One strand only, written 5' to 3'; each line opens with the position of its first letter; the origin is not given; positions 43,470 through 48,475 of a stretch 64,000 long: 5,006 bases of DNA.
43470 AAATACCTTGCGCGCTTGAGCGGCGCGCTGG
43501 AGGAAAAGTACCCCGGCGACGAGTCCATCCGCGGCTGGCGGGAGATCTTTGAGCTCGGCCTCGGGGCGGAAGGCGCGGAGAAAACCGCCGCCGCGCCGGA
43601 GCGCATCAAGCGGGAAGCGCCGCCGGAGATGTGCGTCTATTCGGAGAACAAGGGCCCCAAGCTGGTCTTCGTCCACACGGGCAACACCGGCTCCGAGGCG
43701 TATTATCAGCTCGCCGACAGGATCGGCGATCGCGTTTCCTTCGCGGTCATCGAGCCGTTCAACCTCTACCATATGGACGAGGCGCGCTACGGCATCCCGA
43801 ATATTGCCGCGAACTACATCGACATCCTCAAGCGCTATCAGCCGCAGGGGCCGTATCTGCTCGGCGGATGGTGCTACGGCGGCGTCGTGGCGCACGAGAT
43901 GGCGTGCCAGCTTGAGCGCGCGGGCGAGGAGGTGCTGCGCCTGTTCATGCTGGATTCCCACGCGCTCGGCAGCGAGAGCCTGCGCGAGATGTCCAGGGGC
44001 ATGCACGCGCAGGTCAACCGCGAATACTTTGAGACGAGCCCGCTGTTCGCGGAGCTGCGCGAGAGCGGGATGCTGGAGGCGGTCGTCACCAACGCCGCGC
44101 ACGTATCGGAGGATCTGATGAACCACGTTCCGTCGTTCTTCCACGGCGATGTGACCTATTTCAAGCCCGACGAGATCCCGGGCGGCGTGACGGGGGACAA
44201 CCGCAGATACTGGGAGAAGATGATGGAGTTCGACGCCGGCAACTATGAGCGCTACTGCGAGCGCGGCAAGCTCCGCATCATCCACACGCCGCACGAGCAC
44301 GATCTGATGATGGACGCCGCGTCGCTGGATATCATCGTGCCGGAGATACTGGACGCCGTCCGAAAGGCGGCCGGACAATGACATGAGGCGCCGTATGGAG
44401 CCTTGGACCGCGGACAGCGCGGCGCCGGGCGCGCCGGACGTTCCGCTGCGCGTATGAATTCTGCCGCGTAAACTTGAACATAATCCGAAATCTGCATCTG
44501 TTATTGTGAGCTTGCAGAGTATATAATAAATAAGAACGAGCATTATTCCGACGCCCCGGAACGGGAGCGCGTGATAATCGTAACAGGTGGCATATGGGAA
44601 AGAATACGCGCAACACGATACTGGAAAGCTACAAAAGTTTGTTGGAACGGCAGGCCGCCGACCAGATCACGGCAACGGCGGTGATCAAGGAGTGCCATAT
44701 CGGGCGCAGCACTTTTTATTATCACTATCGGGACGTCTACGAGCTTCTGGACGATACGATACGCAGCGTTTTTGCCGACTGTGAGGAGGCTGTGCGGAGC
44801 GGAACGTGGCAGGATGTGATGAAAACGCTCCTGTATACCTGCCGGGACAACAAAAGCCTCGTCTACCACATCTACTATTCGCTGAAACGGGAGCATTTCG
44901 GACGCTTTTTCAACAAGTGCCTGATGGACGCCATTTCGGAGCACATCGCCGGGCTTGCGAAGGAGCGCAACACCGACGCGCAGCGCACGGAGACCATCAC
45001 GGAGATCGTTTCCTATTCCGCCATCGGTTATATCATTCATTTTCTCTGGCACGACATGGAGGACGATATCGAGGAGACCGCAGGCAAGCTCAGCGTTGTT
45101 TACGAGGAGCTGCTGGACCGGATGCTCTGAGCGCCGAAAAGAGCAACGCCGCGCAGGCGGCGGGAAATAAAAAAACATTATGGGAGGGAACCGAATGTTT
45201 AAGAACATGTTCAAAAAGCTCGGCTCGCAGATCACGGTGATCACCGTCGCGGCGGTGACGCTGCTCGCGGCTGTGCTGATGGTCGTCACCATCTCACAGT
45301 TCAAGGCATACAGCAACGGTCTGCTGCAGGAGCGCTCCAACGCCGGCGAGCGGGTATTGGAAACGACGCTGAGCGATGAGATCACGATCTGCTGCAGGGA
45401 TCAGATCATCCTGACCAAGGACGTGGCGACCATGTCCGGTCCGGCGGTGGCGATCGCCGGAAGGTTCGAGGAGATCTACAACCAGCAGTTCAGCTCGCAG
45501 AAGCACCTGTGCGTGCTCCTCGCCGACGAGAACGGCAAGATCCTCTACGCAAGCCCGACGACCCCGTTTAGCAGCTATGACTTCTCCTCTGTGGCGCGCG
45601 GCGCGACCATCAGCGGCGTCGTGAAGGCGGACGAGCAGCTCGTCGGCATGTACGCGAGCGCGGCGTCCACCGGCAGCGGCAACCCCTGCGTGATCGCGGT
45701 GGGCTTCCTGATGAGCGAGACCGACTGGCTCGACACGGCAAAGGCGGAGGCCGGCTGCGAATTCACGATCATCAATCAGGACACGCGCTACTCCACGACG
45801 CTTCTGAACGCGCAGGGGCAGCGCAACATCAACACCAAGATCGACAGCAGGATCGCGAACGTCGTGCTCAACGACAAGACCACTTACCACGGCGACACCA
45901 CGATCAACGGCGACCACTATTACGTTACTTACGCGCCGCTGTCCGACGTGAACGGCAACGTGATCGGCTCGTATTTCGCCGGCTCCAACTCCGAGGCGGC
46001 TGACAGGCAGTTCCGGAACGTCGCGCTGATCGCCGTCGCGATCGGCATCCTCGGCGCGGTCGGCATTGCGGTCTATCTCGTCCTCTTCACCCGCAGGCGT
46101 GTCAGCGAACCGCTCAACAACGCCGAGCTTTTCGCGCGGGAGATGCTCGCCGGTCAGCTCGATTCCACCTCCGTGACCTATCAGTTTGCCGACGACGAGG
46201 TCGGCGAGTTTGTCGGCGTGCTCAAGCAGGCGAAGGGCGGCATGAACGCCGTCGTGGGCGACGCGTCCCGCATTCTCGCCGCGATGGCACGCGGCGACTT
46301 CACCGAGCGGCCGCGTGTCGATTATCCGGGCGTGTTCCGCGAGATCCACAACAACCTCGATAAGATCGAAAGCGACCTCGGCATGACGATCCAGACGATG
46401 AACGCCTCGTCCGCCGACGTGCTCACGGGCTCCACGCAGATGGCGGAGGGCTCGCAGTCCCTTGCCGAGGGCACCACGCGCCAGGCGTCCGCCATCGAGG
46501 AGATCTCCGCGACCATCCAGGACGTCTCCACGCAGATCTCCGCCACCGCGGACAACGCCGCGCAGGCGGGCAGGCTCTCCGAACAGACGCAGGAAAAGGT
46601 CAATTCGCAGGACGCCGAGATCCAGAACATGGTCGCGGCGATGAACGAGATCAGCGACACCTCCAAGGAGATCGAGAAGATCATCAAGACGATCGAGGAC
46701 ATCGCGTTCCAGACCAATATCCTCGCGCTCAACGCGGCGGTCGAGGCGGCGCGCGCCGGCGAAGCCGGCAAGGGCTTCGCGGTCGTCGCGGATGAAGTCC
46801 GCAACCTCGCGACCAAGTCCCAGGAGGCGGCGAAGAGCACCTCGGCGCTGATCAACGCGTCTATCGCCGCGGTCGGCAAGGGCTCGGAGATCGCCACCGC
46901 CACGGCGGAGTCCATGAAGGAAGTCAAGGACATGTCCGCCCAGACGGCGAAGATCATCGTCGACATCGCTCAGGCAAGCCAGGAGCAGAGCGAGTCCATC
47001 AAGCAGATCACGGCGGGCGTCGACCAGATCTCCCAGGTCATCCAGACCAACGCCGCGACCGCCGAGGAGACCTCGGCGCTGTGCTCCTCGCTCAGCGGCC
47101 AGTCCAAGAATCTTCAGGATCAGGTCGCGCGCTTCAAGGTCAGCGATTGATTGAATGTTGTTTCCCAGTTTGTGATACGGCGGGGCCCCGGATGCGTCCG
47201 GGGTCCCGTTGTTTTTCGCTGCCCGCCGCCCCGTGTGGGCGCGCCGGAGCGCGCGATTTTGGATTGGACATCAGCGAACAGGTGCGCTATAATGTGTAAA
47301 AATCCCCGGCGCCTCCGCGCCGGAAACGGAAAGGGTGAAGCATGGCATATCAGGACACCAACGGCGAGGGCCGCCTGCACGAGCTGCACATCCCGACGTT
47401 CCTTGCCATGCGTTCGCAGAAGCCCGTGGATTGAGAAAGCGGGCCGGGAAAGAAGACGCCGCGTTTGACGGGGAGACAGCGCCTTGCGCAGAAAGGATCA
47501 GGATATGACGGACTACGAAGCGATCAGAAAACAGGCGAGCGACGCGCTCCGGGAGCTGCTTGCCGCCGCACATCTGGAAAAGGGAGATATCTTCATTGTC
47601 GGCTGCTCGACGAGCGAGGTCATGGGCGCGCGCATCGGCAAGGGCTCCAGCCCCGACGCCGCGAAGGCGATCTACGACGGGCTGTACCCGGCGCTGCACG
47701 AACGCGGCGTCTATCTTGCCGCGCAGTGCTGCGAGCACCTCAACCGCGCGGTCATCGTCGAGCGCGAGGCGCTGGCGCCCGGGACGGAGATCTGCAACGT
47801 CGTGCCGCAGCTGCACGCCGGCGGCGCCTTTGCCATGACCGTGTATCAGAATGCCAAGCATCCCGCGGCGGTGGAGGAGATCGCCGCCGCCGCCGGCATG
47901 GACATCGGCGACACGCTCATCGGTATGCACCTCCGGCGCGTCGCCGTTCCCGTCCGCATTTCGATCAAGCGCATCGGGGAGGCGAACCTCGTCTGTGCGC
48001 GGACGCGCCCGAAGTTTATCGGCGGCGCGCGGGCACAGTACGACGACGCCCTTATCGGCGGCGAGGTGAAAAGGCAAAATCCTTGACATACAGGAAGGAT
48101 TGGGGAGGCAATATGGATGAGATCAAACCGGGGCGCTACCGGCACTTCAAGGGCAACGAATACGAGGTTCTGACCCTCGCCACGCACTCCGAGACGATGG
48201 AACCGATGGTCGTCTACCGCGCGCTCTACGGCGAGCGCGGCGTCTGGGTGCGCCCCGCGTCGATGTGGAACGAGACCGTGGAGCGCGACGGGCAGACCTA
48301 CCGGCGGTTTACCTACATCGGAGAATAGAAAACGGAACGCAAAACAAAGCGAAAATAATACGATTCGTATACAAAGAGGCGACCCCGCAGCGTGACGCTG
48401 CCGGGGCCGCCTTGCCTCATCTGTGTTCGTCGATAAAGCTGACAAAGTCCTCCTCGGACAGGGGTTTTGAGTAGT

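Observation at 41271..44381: Atypical NRPS: A domain lacking the amino-binding Asp, half-size C domain, Cys-nucleophile thioesterase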

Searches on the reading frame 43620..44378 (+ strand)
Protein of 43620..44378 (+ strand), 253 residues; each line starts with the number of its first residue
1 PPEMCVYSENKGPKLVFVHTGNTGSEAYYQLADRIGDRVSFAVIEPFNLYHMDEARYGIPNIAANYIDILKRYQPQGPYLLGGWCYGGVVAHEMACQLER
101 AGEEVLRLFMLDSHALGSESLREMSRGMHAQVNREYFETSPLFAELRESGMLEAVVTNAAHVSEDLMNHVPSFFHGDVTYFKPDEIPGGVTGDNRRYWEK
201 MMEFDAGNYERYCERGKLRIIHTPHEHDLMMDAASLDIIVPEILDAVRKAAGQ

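Call 29: search_solved_structures(query=window:43620-44378:+, max_evalue=1, show_alignments=4)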
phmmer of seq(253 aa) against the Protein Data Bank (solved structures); distinct sequences matched with E-value up to 1: 42.
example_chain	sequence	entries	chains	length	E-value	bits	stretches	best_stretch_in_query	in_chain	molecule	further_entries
6ojc_A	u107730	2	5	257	1.6e-15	60.4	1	9-118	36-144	NocB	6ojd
4zxh_A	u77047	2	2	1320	5.5e-15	58.7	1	24-121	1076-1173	ABBFA_003403 | Tyrocidine synthetase 3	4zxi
7dxo_A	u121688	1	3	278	3.5e-09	39.7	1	57-116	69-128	Non-ribosomal peptide synthetase 4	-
7r0x_A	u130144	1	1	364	3.8e-09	39.5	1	20-121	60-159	Polyketide synthase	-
7crn_A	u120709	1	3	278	4.8e-09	39.2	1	57-116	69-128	Non-ribosomal peptide synthetase 4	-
9f7b_A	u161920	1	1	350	6.8e-08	35.4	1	14-122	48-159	3-hydroxyacyl-[acyl-carrier-protein] dehydratase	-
3ils_A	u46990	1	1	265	4.1e-07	32.9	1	65-133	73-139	Aflatoxin biosynthesis polyketide synthase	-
4z49_A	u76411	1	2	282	4.6e-07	32.7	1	58-101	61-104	Fatty acid synthase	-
1xkt_A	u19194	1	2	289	4.9e-07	32.6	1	58-101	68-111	fatty acid synthase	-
7mhd_A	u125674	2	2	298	5e-07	32.6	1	58-101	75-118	Fatty acid synthase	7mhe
3tjm_A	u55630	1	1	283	5.3e-07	32.5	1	58-100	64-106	Fatty acid synthase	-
2px6_A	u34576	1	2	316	5.5e-07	32.4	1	58-101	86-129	Thioesterase domain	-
5v3z_A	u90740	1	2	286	2.7e-06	30.2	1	49-120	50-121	Polyketide synthase Pks13 (Termination polyketide synthase)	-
8tqv_A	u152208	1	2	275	3e-06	30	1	49-120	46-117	Polyketide synthase Pks13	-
5v3w_A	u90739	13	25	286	3.3e-06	29.9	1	49-120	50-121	Polyketide synthase Pks13 (Termination polyketide synthase) | Polyketide synthase Pks13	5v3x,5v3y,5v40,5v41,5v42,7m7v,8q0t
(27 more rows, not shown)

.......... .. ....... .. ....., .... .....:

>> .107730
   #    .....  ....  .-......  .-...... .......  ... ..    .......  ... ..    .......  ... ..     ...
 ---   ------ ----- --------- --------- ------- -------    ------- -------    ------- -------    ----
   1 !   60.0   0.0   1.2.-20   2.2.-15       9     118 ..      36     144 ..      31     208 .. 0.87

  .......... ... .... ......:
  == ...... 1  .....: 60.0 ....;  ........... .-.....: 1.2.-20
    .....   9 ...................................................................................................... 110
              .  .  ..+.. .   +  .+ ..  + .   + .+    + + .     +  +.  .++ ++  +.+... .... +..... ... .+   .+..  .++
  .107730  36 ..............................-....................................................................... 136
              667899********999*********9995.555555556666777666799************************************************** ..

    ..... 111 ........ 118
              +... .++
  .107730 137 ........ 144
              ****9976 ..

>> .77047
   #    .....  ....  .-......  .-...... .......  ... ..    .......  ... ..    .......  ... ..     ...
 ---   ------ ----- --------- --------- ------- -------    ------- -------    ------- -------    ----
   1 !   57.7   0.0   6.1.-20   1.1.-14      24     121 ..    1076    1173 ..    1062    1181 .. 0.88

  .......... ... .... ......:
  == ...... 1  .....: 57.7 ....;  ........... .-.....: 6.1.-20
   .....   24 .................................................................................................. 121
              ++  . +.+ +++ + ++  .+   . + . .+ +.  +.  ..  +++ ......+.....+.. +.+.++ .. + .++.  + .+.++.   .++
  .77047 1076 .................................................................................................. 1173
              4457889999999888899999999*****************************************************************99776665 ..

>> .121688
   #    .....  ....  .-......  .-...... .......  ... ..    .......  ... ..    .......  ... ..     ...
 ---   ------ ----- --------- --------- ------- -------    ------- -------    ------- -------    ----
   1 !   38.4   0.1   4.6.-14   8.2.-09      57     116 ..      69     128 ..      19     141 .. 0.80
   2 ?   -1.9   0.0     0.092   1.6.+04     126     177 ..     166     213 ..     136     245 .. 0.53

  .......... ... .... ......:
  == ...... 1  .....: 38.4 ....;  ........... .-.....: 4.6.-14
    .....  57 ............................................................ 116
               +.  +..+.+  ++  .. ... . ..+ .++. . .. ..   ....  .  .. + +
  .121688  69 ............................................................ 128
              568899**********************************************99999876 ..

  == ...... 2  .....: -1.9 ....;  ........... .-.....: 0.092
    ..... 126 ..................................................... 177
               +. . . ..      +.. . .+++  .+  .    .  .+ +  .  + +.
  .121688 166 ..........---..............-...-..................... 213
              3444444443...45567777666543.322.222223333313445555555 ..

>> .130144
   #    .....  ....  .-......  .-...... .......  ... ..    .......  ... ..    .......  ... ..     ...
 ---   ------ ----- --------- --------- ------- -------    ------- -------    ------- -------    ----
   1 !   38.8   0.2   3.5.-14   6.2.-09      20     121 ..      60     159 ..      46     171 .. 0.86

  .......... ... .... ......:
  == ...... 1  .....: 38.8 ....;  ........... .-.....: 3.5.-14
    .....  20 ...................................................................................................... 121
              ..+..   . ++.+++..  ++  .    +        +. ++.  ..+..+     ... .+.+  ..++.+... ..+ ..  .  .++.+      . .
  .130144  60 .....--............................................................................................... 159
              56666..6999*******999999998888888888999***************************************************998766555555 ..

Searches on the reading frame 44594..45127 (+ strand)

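Call 25: search_protein_families(library=pfam, proteins=[window:44594-45127:+], max_evalue=0.01)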
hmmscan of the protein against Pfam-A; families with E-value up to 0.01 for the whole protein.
window:44594-45127:+ (178 aa): 2 families
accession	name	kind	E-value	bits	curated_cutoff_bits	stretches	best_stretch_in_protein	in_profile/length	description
PF14278.11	TetR_C_8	-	1.4e-12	48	26.1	1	71-168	2-99/103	Transcriptional regulator C-terminal region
PF00440.29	TetR_N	-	0.0019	18.4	24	1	14-53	6-45/47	Bacterial regulatory proteins, tetR family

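Call 49: search_protein_families(library=ncbifam, proteins=[window:44594-45127:+], max_evalue=0.00001)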
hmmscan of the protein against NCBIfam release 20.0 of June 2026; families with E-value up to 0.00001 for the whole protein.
window:44594-45127:+ (178 aa): 1 family
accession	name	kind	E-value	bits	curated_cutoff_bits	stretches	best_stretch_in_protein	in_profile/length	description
TIGR02366.1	DHAK_reg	equivalog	1.6e-15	57.6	129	1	5-158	4-160/176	dihydroxyacetone kinase transcriptional activator DhaS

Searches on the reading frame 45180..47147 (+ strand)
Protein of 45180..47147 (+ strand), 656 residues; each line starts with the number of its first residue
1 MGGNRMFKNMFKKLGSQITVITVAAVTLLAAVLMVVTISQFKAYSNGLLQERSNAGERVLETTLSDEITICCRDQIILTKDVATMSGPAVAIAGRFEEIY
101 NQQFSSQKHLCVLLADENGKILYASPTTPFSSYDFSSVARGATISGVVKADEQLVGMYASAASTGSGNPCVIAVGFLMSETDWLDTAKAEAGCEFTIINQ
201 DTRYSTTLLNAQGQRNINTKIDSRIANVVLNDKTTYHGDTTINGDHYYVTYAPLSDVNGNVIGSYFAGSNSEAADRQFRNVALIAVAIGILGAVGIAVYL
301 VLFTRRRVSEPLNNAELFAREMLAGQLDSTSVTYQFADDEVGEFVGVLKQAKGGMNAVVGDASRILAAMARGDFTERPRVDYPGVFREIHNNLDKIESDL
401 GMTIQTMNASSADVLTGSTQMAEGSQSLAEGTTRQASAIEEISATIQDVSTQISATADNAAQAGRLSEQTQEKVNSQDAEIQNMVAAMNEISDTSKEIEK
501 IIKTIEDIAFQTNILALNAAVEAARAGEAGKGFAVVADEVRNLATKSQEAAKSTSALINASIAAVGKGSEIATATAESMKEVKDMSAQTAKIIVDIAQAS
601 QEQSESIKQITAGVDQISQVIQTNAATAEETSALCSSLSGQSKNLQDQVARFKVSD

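Call 4: search_protein_families(library=pfam, proteins=[window:45180-47147:+], max_evalue=0.01)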
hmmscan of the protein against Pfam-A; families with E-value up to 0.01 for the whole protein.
window:45180-47147:+ (656 aa): 4 families
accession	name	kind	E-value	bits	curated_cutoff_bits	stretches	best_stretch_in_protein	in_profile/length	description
PF00015.26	MCPsignal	-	2.4e-45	154.9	34.6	1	466-620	3-171/172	Methyl-accepting chemotaxis protein (MCP) signalling domain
PF17202.10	sCache_3_3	-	7.3e-24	84.6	28.8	1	180-279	6-105/107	Single cache domain 3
PF17201.10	Cache_3-Cache_2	-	2.6e-11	43.8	27.7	1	202-282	114-196/299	Cache 3/Cache 2 fusion domain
PF18947.5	HAMP_2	-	0.00046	20.5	24.3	0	361-396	26-61/67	HAMP domain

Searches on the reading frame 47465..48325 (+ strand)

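Call 4: search_protein_families(library=pfam, proteins=[window:47465-48325:+], max_evalue=0.01)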
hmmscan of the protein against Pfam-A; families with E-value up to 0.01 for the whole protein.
window:47465-48325:+ (287 aa): 1 family
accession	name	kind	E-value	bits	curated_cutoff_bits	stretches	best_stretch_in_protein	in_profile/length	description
PF07866.17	DUF1653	-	6.7e-30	103.7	23.5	1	223-283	1-61/62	Protein of unknown function (DUF1653)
